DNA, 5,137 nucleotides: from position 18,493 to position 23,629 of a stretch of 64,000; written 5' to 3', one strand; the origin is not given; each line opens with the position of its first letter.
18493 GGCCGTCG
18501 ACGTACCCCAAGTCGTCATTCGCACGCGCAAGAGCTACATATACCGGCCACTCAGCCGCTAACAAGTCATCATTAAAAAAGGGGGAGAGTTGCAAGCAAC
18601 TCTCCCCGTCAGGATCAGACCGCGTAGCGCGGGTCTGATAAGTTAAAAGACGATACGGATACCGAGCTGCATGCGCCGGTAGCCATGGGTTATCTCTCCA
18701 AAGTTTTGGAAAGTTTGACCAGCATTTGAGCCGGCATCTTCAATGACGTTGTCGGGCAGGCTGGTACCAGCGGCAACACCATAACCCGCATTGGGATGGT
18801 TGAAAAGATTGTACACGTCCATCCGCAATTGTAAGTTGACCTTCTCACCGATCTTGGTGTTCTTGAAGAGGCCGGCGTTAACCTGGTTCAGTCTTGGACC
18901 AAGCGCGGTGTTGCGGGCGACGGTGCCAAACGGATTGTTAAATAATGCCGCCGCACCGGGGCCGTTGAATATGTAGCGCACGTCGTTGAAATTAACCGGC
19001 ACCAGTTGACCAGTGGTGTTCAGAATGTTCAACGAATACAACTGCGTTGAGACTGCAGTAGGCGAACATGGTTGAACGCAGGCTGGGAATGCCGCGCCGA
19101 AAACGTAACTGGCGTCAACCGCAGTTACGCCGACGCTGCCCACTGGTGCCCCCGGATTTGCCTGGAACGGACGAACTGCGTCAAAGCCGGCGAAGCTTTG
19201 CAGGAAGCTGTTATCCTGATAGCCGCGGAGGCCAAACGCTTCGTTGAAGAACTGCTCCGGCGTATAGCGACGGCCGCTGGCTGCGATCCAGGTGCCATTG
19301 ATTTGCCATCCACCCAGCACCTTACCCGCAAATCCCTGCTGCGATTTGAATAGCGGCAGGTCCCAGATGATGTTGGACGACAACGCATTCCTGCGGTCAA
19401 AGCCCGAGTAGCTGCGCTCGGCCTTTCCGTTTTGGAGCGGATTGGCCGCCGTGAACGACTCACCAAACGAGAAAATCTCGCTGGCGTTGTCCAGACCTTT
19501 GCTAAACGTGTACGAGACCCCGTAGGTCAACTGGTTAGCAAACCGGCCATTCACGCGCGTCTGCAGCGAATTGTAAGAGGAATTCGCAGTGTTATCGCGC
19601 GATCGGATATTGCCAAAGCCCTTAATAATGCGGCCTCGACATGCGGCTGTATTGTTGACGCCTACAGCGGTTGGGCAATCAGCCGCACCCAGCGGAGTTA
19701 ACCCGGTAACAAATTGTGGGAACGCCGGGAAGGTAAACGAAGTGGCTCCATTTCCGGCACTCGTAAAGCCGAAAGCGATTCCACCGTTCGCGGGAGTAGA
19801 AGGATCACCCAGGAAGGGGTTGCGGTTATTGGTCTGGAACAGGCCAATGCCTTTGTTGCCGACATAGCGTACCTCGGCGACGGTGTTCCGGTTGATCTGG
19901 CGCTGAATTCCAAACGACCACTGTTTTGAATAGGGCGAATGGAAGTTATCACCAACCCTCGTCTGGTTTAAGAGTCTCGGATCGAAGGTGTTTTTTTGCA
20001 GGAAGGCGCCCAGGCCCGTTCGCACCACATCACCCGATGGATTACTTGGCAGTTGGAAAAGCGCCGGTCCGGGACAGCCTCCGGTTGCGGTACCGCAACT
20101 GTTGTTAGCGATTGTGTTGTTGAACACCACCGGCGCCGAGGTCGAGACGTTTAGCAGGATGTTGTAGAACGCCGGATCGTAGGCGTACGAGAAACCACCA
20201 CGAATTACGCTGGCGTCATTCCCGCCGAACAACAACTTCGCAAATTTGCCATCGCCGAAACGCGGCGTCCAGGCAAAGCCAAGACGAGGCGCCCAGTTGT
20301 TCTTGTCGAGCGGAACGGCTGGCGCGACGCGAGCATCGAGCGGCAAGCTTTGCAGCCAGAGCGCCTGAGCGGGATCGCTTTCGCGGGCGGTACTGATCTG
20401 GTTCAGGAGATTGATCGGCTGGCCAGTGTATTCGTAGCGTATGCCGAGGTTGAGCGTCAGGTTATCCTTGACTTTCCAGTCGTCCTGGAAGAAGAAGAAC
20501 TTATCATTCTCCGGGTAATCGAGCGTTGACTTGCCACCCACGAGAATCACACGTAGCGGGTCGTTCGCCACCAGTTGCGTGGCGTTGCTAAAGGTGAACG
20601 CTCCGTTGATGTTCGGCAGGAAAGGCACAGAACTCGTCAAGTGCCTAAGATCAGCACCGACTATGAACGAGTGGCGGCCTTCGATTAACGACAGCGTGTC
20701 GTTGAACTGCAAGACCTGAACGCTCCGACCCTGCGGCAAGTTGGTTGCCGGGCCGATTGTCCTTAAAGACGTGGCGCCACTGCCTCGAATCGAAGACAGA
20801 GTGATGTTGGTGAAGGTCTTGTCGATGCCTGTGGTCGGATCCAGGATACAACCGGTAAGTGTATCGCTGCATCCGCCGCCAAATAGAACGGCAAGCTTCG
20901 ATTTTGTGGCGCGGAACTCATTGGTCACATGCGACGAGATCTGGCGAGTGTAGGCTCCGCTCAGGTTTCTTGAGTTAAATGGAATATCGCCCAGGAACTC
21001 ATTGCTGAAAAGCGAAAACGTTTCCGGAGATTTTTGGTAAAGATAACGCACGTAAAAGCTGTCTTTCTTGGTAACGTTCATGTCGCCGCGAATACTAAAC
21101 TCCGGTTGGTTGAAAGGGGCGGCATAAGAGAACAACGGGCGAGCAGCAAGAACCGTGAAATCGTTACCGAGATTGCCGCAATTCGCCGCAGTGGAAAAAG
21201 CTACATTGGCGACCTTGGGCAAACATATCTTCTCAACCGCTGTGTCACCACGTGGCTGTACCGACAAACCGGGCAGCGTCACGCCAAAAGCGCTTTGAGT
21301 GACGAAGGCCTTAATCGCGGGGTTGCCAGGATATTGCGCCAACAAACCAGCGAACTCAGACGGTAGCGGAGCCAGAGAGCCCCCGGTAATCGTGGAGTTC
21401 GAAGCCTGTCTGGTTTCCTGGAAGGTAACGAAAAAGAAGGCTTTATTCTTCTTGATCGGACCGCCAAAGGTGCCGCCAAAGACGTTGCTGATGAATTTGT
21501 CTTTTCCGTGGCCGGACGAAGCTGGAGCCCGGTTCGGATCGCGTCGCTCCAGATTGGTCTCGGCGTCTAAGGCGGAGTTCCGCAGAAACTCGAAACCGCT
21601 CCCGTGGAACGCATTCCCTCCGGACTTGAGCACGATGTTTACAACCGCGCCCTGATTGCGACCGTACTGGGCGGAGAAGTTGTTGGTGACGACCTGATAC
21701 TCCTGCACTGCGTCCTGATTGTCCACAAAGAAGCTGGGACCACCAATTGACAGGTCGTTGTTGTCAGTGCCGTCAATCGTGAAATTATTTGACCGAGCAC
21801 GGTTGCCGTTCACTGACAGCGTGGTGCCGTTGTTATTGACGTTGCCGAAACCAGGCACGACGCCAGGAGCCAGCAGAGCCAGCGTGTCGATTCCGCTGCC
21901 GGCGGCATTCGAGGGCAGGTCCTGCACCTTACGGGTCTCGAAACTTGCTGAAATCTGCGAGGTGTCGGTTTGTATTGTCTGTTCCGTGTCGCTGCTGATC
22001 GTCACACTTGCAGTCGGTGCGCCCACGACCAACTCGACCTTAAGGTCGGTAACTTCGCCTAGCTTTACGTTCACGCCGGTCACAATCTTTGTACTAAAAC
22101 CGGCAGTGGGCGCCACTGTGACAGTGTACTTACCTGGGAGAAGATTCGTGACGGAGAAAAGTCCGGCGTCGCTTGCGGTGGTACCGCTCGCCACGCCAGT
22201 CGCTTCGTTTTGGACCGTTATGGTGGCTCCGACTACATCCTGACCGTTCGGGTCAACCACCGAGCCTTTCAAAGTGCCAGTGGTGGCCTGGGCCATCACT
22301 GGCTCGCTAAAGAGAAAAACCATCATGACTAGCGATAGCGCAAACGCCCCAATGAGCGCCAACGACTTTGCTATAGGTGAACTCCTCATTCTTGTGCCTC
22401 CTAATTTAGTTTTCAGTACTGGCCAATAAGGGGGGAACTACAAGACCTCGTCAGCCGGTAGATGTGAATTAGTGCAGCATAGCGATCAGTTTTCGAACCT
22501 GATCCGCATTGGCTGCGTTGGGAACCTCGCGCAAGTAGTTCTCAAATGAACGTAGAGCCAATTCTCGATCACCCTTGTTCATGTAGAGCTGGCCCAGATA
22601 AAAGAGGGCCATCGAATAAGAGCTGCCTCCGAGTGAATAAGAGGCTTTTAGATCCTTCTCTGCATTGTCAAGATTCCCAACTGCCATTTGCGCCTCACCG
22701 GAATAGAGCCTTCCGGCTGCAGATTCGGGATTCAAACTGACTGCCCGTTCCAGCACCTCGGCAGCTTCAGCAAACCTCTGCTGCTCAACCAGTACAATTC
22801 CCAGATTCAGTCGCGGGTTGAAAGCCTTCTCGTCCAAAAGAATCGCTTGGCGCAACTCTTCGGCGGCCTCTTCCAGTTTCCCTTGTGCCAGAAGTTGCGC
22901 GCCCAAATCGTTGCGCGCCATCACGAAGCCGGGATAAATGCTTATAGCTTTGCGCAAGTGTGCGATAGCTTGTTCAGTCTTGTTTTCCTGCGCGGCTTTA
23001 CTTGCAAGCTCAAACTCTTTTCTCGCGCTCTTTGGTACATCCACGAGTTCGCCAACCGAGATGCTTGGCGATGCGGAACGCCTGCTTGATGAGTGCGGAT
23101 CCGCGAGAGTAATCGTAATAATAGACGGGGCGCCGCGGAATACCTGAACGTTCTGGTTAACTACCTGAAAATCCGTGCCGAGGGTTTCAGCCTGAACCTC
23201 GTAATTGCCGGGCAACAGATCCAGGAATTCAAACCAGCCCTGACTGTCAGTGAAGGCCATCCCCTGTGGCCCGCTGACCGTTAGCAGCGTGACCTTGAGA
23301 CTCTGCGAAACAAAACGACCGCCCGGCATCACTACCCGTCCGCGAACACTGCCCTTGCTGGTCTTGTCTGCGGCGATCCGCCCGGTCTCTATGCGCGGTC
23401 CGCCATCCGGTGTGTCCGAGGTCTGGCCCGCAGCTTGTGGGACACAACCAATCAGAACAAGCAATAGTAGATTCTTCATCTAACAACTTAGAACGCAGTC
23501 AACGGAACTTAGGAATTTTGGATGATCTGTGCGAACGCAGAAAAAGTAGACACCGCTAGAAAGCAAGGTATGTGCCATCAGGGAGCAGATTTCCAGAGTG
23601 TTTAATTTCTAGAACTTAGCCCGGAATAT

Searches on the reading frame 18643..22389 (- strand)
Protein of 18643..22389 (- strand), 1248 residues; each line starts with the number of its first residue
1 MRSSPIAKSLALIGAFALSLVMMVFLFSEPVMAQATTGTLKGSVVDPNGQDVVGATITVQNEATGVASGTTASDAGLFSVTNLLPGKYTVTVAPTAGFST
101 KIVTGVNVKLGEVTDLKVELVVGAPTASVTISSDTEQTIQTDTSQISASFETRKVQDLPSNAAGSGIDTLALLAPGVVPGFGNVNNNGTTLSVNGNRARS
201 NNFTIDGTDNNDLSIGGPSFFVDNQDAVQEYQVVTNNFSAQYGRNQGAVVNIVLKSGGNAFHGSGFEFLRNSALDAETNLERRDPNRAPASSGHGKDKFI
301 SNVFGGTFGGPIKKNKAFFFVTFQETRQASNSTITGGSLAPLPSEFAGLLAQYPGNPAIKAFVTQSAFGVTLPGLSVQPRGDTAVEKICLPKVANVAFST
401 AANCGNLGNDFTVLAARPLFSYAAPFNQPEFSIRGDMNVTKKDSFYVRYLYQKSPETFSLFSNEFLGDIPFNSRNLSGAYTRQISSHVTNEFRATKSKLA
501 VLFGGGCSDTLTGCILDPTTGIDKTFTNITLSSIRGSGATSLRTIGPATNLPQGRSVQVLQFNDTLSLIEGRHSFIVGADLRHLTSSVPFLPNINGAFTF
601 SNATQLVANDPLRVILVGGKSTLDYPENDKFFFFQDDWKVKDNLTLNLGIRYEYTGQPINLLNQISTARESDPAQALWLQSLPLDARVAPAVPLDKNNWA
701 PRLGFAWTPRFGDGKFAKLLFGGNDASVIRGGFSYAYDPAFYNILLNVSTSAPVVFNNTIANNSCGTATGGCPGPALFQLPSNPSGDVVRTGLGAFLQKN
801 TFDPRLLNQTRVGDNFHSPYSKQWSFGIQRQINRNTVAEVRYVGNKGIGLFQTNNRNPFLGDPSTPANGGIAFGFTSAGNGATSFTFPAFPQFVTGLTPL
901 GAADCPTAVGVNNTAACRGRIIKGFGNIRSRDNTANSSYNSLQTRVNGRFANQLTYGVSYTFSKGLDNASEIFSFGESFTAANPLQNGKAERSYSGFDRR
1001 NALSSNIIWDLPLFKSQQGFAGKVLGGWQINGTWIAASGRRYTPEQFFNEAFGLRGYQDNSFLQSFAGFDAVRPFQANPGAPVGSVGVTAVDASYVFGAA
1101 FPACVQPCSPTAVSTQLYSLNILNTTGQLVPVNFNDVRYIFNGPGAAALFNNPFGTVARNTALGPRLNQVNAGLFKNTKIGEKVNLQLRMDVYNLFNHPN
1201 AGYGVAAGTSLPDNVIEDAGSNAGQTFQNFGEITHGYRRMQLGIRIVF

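Call 94: search_protein_families(library=pfam, proteins=[window:18643-22389:-], max_evalue=0.000001)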
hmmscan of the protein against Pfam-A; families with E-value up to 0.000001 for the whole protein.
window:18643-22389:- (1248 aa): 2 families
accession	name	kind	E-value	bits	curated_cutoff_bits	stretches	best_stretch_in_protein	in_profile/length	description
PF25183.1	OMP_b-brl_4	-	2.8e-136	456.5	30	1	253-1240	1-837/838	Outer membrane beta barrel domain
PF13620.12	CarboxypepD_reg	-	1.9e-14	54.2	32.3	1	39-120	1-81/82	Carboxypeptidase regulatory-like domain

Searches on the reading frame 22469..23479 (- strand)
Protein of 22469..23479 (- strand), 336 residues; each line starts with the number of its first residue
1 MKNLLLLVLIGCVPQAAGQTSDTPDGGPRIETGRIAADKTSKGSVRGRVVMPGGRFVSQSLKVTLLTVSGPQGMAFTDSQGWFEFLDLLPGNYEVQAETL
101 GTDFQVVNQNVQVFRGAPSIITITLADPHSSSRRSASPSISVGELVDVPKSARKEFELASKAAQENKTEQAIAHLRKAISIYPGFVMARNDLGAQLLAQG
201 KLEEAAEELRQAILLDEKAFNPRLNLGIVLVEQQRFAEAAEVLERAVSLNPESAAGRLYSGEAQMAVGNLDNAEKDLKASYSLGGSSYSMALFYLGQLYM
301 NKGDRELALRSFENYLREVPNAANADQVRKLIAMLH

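Call 94: search_protein_families(library=pfam, proteins=[window:22469-23479:-], max_evalue=0.000001)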
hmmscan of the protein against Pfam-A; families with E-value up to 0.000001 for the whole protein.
window:22469-23479:- (336 aa): 13 families
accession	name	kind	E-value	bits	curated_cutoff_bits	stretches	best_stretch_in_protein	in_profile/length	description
PF07719.23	TPR_2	-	1.7e-20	71.8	27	0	225-252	6-33/34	Tetratricopeptide repeat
PF00515.34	TPR_1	-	3.6e-17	61.8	27.8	0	225-252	6-33/34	Tetratricopeptide repeat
PF13414.12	TPR_11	-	1.4e-16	60.4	26.8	1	195-233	3-41/42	TPR repeat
PF13432.12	TPR_16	-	2.6e-16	60.1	32.7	1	224-281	1-58/65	Tetratricopeptide repeat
PF13181.12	TPR_8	-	6.8e-14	51.2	25.7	0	224-252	5-33/34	Tetratricopeptide repeat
PF14559.12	TPR_19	-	2.1e-13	50.8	25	0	230-275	1-46/68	Tetratricopeptide repeat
PF13428.12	TPR_14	-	2.2e-13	49.9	23.5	0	223-261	4-42/44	Tetratricopeptide repeat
PF13371.12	TPR_9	-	2e-12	47.3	35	0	295-332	35-72/73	Tetratricopeptide repeat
PF13174.12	TPR_6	-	6.4e-12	45.7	26.3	0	291-321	2-32/33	Tetratricopeptide repeat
PF13431.12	TPR_17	-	5.3e-10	39.2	24.4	0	175-205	2-32/34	Tetratricopeptide repeat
PF13424.12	TPR_12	-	1.6e-08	35.1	30.1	0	188-249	5-74/77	Tetratricopeptide repeat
PF13620.12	CarboxypepD_reg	-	2.6e-08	34.5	32.3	1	44-125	1-81/82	Carboxypeptidase regulatory-like domain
PF13176.12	TPR_7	-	4.7e-07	29.8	27.9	0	224-253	3-34/36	Tetratricopeptide repeat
